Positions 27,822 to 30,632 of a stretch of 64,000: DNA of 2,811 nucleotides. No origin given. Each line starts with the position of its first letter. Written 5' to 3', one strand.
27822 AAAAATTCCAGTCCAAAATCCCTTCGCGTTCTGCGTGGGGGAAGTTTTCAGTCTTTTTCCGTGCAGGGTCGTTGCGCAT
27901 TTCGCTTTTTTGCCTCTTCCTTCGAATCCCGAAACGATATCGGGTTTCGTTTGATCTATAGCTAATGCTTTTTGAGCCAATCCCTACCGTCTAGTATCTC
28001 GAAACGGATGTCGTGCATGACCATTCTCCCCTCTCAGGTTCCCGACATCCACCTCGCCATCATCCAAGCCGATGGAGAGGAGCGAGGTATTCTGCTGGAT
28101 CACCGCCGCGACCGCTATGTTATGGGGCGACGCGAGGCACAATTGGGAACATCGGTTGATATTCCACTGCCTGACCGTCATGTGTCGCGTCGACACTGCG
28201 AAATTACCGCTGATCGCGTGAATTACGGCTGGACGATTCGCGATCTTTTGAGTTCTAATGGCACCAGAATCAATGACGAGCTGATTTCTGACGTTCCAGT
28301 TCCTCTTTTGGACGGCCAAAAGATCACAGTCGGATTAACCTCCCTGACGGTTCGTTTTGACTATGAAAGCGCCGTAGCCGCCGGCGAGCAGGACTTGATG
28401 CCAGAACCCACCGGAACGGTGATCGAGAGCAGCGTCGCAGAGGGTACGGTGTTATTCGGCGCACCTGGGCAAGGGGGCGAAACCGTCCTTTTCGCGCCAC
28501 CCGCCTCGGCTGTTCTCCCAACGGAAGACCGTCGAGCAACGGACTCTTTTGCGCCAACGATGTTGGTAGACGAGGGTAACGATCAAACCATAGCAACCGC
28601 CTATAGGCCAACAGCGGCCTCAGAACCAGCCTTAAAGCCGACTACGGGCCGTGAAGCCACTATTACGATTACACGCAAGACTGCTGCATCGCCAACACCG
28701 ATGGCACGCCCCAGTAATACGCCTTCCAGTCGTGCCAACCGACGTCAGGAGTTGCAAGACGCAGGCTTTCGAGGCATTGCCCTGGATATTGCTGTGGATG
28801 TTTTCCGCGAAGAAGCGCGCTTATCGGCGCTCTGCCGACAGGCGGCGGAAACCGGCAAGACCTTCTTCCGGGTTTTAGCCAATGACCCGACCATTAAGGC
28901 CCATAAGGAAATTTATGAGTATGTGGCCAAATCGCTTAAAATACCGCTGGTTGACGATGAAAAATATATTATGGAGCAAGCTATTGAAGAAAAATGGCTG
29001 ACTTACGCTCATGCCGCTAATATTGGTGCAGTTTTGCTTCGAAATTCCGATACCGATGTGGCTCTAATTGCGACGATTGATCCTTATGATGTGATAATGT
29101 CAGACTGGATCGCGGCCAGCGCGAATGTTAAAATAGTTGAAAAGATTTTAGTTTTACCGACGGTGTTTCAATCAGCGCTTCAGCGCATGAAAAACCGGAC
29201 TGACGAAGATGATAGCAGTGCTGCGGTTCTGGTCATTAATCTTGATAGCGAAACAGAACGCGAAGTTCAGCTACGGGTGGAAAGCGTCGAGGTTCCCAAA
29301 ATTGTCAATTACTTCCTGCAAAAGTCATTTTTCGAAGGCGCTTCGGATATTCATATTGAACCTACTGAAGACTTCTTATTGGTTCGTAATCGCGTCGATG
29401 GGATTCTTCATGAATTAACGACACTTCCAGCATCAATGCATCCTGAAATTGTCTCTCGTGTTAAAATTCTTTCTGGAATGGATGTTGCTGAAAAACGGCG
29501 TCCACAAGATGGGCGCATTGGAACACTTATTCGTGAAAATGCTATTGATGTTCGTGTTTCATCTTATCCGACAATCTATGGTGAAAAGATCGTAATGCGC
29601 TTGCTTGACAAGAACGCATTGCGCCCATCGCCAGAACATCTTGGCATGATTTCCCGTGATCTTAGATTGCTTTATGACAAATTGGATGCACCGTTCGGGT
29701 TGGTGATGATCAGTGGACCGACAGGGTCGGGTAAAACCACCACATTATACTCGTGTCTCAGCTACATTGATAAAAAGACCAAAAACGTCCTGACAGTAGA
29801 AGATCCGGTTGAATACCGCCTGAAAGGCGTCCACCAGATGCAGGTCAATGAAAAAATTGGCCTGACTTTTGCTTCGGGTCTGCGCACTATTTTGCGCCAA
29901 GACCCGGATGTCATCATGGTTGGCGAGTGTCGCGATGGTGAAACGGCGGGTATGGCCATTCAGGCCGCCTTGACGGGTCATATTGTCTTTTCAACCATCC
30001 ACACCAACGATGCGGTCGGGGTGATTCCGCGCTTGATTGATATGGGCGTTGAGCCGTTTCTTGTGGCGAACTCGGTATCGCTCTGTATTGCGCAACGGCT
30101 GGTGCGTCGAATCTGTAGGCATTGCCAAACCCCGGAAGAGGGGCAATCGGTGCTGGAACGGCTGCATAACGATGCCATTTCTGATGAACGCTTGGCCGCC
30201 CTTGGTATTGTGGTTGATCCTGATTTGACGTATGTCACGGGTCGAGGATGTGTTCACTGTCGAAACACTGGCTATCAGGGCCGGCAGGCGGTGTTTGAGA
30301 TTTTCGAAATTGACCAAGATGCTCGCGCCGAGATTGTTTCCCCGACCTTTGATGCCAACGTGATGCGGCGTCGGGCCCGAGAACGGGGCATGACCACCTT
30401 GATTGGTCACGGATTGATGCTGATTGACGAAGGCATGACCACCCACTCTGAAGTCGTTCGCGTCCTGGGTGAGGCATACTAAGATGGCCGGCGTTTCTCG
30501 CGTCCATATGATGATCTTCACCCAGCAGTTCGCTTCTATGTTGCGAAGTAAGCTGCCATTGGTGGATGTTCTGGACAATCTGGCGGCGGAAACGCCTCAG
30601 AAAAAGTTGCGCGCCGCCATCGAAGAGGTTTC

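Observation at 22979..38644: Compact, co-directional T4P/T2SS-like machine with fused alignment-complex genes and no retraction ATPase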

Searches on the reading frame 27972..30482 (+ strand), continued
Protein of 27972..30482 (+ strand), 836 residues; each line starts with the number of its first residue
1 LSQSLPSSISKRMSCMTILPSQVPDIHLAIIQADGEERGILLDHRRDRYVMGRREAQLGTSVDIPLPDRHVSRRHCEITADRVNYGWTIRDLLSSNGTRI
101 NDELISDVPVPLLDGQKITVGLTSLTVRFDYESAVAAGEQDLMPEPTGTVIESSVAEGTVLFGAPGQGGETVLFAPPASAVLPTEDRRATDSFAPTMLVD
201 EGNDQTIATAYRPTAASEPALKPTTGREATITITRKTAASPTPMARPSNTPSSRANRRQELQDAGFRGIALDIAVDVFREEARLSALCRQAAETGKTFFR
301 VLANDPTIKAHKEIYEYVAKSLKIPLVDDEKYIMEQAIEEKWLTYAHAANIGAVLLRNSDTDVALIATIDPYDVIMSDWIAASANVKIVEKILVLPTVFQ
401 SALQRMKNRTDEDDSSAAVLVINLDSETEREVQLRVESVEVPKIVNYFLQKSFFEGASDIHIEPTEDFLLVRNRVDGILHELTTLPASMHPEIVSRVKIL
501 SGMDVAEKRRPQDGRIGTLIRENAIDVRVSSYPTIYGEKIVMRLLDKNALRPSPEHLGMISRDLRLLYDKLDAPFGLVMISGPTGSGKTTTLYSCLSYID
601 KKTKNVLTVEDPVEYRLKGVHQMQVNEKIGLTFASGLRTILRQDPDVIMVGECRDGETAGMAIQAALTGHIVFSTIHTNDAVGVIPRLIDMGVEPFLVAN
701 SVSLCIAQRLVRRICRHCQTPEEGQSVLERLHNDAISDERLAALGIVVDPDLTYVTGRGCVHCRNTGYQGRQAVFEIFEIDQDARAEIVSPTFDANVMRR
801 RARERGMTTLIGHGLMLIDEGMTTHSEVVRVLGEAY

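Call 76: find_encoding_contigs(protein=P0063, flank=10000, max_places=1)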
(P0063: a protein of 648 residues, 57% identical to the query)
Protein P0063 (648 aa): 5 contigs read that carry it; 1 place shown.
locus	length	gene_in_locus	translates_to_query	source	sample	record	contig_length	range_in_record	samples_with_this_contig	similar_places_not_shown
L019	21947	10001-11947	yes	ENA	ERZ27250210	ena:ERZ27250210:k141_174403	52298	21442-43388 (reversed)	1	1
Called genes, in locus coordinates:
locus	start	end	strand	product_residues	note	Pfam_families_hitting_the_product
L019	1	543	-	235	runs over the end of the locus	PF00551:Formyl_trans_N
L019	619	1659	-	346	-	PF00586:AIRS, PF02769:AIRS_C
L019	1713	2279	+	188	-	PF01066:CDP-OH_P_transf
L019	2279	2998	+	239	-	PF00308:Bac_DnaA, PF22688:Hda_lid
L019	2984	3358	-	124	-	PF09842:DUF2069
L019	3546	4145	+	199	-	-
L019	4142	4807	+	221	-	PF07963:N_methyl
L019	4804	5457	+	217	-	-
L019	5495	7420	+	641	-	-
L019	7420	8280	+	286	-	-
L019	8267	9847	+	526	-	PF00069:Pkinase, PF07714:PK_Tyr_Ser-Thr, PF03781:FGE-sulfatase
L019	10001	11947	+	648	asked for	PF05157:MshEN (weak), PF00437:T2SSE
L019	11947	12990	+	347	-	PF00482:T2SSF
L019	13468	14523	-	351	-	PF12802:MarR_2 (weak), PF13581:HATPase_c_2 (faint), PF14213:DUF4325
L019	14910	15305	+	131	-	PF27390:PM0253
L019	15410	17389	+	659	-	PF11845:Tll0287-like, PF00512:HisKA, PF02518:HATPase_c, PF00072:Response_reg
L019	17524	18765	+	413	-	PF00155:Aminotran_1_2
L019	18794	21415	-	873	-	PF08335:GlnD_UR_UTase, PF27444:GlnD_3rd, PF01966:HD, PF27446:GlnD_5th, PF24931:ACT_ACR9_3rd (faint), PF22754:bHLH-TF_ACT-like_plant (faint), PF26956:ACT_ACR_D1 (weak)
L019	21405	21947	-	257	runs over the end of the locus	PF00557:Peptidase_M24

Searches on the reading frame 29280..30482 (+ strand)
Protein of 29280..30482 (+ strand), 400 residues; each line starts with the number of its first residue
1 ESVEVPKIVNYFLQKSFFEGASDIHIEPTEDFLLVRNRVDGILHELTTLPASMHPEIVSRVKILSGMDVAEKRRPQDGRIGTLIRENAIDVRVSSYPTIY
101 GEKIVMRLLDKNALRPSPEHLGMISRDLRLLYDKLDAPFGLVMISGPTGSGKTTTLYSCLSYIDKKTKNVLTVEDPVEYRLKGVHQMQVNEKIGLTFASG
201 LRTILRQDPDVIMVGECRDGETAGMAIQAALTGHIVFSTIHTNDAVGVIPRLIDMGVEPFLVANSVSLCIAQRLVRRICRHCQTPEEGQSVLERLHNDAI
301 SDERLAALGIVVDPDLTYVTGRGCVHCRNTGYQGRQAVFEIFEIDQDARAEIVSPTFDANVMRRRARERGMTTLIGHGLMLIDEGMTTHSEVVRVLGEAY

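Call 91: search_solved_structures(query=window:29280-30482:+, max_evalue=1e-60, show_alignments=5)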
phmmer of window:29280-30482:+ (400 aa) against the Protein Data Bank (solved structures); distinct sequences matched with E-value up to 1e-60: 12.
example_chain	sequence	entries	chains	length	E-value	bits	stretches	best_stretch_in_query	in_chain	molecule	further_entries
6olj_C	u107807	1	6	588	2e-104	352.8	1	3-395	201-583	Type IV pilus biogenesis ATPase PilB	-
5tsg_B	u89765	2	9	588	2.1e-104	352.7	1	3-395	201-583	Type IV pilus biogenesis ATPase PilB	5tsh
5zfr_A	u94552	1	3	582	1.6e-103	349.8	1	3-395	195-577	Type IV pilus biogenesis ATPase PilB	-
4pht_A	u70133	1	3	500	1.8e-100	339.8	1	5-398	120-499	General secretory pathway protein E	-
4ksr_A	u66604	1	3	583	1.7e-98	333.3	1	5-398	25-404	Type II secretion system protein E, Hemolysin-coregulated protein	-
4kss_A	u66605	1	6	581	1.8e-98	333.1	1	5-398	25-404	Type II secretion system protein E, hemolysin-coregulated protein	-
3jc8_Ba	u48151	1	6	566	2.6e-98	332.6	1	4-393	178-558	Type IV-A pilus assembly ATPase PilB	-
1p9r_A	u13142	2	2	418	3.2e-98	332.3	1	5-394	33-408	General secretion pathway protein E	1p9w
5oiu_A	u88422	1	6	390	1.4e-96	326.9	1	6-393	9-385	Type IV pilus assembly protein PilF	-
6ejf_A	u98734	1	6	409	1.5e-96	326.8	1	7-394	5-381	Type IV pilus assembly protein PilF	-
5it5_F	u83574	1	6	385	1.7e-96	326.6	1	7-393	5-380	ATP binding motif-containing protein PilF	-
6f8l_G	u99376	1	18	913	1.1e-95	324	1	6-394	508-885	Type IV pilus assembly protein PilF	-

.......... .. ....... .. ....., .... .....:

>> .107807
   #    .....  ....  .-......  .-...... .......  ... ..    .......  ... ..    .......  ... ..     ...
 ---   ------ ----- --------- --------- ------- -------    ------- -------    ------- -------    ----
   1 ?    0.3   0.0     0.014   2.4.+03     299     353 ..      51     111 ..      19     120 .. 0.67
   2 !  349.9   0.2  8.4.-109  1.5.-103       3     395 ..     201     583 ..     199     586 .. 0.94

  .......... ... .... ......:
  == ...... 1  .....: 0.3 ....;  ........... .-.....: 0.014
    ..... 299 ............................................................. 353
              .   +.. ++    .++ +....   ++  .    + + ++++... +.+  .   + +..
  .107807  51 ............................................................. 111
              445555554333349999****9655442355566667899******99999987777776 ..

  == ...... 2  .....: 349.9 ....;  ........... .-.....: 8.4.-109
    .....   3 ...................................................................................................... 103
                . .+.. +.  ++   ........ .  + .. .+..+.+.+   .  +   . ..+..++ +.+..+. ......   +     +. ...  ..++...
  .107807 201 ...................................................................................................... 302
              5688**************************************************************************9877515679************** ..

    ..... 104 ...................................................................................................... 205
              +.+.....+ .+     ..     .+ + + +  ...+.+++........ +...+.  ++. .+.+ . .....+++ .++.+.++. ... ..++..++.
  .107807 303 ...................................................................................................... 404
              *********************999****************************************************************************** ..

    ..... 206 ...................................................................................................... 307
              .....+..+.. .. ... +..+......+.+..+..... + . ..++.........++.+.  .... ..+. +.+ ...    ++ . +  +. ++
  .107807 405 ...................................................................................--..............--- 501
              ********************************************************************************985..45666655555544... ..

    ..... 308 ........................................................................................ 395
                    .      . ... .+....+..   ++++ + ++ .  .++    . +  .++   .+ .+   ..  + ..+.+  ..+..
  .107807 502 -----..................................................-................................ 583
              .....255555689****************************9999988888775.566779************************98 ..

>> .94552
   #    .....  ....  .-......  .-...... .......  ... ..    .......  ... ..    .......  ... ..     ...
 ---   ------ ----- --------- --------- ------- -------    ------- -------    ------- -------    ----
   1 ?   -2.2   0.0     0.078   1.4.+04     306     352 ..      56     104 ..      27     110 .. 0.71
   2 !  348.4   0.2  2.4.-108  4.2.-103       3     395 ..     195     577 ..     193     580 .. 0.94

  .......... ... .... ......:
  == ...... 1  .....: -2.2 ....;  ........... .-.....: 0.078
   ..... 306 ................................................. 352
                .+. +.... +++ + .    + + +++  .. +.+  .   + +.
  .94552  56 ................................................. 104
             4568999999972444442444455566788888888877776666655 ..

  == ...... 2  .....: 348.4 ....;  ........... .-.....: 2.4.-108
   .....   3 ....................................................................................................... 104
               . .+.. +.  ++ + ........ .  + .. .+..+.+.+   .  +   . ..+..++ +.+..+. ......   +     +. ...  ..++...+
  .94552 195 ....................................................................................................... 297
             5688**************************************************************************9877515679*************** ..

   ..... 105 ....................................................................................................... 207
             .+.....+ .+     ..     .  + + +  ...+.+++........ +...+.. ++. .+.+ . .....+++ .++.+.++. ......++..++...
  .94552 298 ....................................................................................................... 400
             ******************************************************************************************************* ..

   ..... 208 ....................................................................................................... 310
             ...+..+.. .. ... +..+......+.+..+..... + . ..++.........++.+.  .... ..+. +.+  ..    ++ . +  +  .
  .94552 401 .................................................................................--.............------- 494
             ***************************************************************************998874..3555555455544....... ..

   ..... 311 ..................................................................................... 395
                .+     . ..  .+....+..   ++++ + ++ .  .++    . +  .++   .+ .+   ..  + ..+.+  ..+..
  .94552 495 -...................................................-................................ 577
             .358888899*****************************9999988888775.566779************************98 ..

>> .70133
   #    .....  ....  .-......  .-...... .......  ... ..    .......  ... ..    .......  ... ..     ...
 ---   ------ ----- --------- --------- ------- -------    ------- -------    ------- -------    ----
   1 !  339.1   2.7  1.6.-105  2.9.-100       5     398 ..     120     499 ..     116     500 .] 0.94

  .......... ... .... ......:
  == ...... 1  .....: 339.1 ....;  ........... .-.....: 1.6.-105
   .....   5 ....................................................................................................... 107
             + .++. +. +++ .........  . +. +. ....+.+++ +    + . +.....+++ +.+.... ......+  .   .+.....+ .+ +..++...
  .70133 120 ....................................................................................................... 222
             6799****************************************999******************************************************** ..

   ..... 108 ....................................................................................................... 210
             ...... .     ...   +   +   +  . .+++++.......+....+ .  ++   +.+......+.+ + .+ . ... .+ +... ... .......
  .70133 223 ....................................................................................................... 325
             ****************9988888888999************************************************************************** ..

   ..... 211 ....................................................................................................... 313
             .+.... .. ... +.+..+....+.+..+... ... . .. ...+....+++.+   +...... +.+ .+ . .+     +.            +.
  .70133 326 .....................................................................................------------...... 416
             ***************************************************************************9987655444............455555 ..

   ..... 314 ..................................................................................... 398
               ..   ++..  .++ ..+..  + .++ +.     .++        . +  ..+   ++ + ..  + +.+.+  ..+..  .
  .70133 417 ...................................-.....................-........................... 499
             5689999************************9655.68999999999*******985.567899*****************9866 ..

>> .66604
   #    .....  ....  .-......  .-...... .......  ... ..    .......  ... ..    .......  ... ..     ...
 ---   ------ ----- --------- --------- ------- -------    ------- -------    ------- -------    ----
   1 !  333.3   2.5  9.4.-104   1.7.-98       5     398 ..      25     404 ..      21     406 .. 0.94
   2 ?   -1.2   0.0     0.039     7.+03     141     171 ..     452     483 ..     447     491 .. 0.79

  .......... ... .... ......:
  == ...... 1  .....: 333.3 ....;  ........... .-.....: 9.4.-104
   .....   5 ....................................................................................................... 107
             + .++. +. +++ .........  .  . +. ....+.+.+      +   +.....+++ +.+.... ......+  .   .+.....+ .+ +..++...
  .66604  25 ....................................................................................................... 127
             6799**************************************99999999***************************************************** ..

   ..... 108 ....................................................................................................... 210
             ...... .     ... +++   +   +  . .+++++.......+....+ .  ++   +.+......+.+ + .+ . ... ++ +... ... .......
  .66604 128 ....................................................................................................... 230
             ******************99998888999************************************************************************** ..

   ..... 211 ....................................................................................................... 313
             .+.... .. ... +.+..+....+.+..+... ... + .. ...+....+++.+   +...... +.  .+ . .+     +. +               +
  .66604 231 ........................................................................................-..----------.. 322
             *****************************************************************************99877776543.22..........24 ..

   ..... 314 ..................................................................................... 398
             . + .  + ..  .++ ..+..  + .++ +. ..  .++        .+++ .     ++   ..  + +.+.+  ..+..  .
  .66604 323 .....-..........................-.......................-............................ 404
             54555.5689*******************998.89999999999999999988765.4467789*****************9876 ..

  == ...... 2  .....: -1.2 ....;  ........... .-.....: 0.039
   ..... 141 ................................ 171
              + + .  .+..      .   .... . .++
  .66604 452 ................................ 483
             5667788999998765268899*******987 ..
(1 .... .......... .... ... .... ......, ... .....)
